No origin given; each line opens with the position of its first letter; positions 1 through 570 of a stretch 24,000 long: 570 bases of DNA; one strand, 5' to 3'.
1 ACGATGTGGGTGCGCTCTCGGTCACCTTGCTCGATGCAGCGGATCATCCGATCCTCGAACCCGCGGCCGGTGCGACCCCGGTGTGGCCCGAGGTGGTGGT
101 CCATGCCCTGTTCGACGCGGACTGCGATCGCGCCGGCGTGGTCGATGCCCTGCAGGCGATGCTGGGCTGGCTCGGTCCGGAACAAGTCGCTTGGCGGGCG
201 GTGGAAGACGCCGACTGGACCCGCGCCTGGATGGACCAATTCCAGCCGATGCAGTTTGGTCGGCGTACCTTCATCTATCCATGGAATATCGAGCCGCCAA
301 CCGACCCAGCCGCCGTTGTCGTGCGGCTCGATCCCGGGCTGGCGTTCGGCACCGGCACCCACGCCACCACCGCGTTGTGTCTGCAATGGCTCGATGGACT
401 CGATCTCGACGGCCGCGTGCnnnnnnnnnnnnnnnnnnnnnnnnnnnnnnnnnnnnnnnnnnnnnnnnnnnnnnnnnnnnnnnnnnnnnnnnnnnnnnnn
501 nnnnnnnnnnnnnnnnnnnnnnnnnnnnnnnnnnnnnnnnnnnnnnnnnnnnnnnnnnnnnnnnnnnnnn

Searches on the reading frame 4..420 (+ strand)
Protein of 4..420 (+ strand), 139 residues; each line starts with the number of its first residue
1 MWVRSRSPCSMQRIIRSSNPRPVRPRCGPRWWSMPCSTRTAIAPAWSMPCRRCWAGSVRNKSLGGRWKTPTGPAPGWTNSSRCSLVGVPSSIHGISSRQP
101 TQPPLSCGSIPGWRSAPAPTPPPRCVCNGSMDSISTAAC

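Call 92: search_protein_families(library=pfam, alignment_id=A4, max_evalue=0.00001)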
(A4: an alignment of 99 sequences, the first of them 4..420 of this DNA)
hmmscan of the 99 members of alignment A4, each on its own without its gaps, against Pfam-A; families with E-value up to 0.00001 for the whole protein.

A. member 1, window:4-420:+ (139 aa): 0 families

B. families by the number of members that match (of 99 scanned): 25 families
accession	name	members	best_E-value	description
PF04305.20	DUF455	1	2.1e-99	Protein of unknown function (DUF455)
PF06325.19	PrmA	1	1.9e-85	Ribosomal protein L11 methyltransferase (PrmA)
PF00186.24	DHFR_1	1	6e-49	Dihydrofolate reductase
PF00501.34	AMP-binding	1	2.8e-42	AMP-binding enzyme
PF10137.14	CAP12-PCTIR_TIR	1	6.9e-37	CAP12/Pycsar effector protein, TIR domain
PF04379.20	DUF525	1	5.9e-36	ApaG domain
PF02674.22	Colicin_V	1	5.6e-33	Colicin V production protein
PF13304.12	AAA_21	1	1.6e-31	AAA domain, putative AbiEii toxin, Type IV TA system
PF02452.23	PemK_toxin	1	7.7e-26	PemK-like, MazF-like toxin of type II toxin-antitoxin system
PF05036.18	SPOR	1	3e-24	SPOR domain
PF21732.2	DUF6864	1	1.8e-17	Domain of unknown function (DUF6864)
PF13522.11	GATase_6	1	5e-14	Glutamine amidotransferase domain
PF02875.26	Mur_ligase_C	1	1e-13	Mur ligase, glutamate ligase domain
PF00149.33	Metallophos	1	2.5e-12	Calcineurin-like phosphoesterase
PF13175.12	AAA_15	1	1.1e-11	AAA ATPase domain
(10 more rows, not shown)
